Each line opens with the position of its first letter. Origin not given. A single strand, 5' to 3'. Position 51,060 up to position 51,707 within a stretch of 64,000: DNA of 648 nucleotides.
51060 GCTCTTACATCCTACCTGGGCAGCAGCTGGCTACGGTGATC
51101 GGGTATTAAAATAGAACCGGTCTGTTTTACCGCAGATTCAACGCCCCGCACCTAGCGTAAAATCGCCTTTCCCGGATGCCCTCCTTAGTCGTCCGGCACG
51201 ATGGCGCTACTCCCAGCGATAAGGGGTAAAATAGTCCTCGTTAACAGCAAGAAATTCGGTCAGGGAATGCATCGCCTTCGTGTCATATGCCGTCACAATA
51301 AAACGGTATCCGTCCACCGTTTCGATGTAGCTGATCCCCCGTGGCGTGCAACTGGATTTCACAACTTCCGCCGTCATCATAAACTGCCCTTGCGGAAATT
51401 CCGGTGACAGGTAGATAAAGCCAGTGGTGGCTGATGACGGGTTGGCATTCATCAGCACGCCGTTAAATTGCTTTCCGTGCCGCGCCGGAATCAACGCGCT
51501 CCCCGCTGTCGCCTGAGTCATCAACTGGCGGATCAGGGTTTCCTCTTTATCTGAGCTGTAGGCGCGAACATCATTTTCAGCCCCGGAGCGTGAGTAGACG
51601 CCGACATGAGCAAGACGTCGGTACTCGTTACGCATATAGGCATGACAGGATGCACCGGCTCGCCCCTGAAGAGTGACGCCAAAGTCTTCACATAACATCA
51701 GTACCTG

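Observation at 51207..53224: HigB-like toxin followed by a 393-aa protein instead of a short HTH antitoxin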

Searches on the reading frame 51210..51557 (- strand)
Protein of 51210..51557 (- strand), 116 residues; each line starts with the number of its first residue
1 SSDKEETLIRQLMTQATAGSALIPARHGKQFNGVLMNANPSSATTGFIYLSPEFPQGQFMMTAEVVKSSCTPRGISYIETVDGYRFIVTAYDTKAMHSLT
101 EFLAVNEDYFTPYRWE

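Call 48: find_homologous_proteins(query=A5, max_evalue=0.001)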
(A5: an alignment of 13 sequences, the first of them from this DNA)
Query A5 (13 sequences) (116 aa, profile of the alignment): 11 proteins with E <= 0.001 among 698 candidates.
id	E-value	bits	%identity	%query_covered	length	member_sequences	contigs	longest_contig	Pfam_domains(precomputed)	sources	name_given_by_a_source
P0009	8.2e-41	156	82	99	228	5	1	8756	-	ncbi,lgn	ncbi:TPA: hypothetical protein ACSXJP_005149 [Escherichia coli]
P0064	9.0e-41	156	63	97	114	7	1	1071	-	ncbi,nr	ncbi:flavin reductase, partial [Escherichia coli]|nr:flavin reductase [Escherichia coli]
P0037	1.1e-33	133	28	90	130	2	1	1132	-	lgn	-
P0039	1.1e-32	130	29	81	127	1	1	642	-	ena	-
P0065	6.3e-31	124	70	70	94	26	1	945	-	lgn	-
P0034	2.5e-30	122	33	80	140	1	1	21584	-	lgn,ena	-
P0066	4.8e-29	118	69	69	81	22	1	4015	-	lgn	-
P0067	1.2e-27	114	27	96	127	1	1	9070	-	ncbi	ncbi:MAG: hypothetical protein V7752_20710 [Halopseudomonas sp.]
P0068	4.0e-27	112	28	97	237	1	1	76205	-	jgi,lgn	jgi:hypothetical protein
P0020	4.6e-26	109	99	66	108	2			-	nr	nr:hypothetical protein [Escherichia coli]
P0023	4.1e-18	83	74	46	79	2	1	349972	-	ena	-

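Call 50: find_encoding_contigs(protein=P0068, flank=5000, max_places=2)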
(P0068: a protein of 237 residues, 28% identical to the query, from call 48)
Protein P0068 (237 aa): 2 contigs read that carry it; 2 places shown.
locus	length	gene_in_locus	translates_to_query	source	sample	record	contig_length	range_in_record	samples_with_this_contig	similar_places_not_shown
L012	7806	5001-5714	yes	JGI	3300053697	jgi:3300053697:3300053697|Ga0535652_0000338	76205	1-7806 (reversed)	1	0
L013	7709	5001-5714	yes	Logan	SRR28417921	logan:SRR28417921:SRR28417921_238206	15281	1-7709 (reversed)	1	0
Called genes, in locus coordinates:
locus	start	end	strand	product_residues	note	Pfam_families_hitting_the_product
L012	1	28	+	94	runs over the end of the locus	PF09904:HTH_43 (weak)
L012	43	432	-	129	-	-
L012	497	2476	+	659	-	PF07514:TraI_2, PF07515:TraI_2_C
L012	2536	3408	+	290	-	PF11740:KfrA_N (weak), PF00261:Tropomyosin (faint)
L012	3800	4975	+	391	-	PF00589:Phage_integrase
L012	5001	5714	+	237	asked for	-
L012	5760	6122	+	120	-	PF14081:DUF4262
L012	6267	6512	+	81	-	-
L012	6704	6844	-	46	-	-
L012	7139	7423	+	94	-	-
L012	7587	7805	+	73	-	?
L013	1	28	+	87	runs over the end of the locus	PF09904:HTH_43 (weak)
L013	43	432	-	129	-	-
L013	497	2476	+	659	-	PF07514:TraI_2, PF07515:TraI_2_C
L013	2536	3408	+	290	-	PF11740:KfrA_N (weak), PF00261:Tropomyosin (faint)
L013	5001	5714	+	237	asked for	-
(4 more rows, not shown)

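Call 51: find_encoding_contigs(protein=P0067, flank=5000, max_places=2)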
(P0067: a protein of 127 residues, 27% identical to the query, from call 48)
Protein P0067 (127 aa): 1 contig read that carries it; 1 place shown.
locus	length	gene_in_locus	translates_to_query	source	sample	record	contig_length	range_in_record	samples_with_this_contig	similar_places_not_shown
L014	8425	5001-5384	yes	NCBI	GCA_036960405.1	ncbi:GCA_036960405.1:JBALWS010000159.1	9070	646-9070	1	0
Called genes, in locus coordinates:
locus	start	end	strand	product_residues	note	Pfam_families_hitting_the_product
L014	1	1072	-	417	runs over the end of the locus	PF00872:Transposase_mut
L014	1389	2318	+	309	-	PF11740:KfrA_N (faint)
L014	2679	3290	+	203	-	-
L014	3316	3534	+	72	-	-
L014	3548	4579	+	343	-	PF00589:Phage_integrase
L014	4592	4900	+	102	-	-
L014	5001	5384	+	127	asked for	-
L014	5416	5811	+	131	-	PF14081:DUF4262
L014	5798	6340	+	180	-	-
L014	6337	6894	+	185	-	-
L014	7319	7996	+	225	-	-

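Call 53: search_protein_families(proteins=[P0068], library=phrogs, max_evalue=0.01)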
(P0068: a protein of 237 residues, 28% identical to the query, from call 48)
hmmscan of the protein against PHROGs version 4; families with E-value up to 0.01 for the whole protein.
P0068 (237 aa): 0 families

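Call 54: profile_search(alignment_id=A5)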
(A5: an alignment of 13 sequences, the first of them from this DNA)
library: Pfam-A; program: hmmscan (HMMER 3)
A. the first sequence (116 residues): domains with independent E <= 10: 0; with E <= 0.001: 0
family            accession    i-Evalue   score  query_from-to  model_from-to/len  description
(no Pfam family matches the first sequence, even at E <= 10)
B. every sequence of the alignment scanned on its own (13 sequences): families by number of members that match
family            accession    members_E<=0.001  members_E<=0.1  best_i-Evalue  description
(no member matches any Pfam family at E <= 0.1)

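Call 62: predict_structure(alignment_id=A5)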
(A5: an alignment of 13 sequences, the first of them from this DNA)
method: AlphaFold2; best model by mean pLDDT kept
length: 116 residues; sequences in the alignment: 13
mean_pLDDT: 94.3   pTM: 0.87
mean pLDDT of the five models: 94.3, 93.0, 92.9, 92.6, 92.2
residues with pLDDT >= 90: 101; 70-90: 14; 50-70: 1; < 50: 0
segments of 3 or more residues with pLDDT < 50: none
pLDDT, mean of each block of 10 residues (from residue 1): 86 89 90 97 97 95 97 95 97 96 97 93
secondary structure, 60 per line:
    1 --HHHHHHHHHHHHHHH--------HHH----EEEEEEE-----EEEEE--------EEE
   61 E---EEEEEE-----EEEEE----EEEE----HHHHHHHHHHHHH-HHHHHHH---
elements in order: H3-17 E33-39 E45-49 E58-61 E65-70 E76-80 E85-88 H93-105 H107-113

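Call 73: fold_search(model_id=the predicted structure, library=afdb50)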
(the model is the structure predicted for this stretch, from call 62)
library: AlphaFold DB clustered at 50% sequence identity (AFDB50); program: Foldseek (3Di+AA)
matches with E <= 10: 642; with E <= 0.001: 30
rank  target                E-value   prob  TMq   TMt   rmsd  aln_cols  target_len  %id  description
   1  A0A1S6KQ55            3.3e-14  1.00  0.68  0.23   6.5       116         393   86  Flavin reductase [Leclercia adecarboxylata]
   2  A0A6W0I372            1.8e-13  1.00  0.57  0.47  13.1       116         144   64  Flavin reductase (Fragment) [Salmonella enterica]
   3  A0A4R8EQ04            5.5e-13  1.00  0.74  0.23   9.0       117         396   58  Uncharacterized protein
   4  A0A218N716            2.1e-12  1.00  0.75  0.88   1.4        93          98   63  Uncharacterized protein [Escherichia coli]
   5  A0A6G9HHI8            6.9e-11  1.00  0.46  0.19  13.3       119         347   57  Flavin reductase [Escherichia coli]
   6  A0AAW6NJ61            3.5e-10  1.00  0.28  0.29  14.2       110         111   61  Flavin reductase (Fragment) [Enterobacter cloacae]
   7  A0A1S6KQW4            1.1e-06  1.00  0.32  0.43  11.6        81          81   69  Uncharacterized protein [Salmonella enteritidis]
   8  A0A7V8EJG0            1.4e-06  1.00  0.75  0.79   3.2       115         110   28  Uncharacterized protein [Pseudomonas putida]
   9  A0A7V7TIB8            2.7e-06  1.00  0.71  0.47   4.2       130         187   20  Uncharacterized protein [Vibrio chagasii]
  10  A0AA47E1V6            6.1e-06  1.00  0.60  0.62   5.0       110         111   20  Uncharacterized protein [Stutzerimonas frequens]
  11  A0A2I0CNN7            8.4e-06  1.00  0.61  0.60   5.5       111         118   18  Uncharacterized protein [Pseudomonas fluvialis]
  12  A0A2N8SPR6            1.8e-05  1.00  0.64  0.70   5.8       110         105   13  Uncharacterized protein [Stutzerimonas stutzeri]
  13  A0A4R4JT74            4.0e-05  1.00  0.51  0.51  13.7       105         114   19  Uncharacterized protein [Pseudomonas vancouverensis]
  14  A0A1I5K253            6.2e-05  1.00  0.64  0.66   4.2       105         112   21  Uncharacterized protein [Ectopseudomonas composti]
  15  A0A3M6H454            1.2e-04  1.00  0.53  0.52   1.7        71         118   18  Uncharacterized protein [Pseudomonas amygdali pv. tabaci]
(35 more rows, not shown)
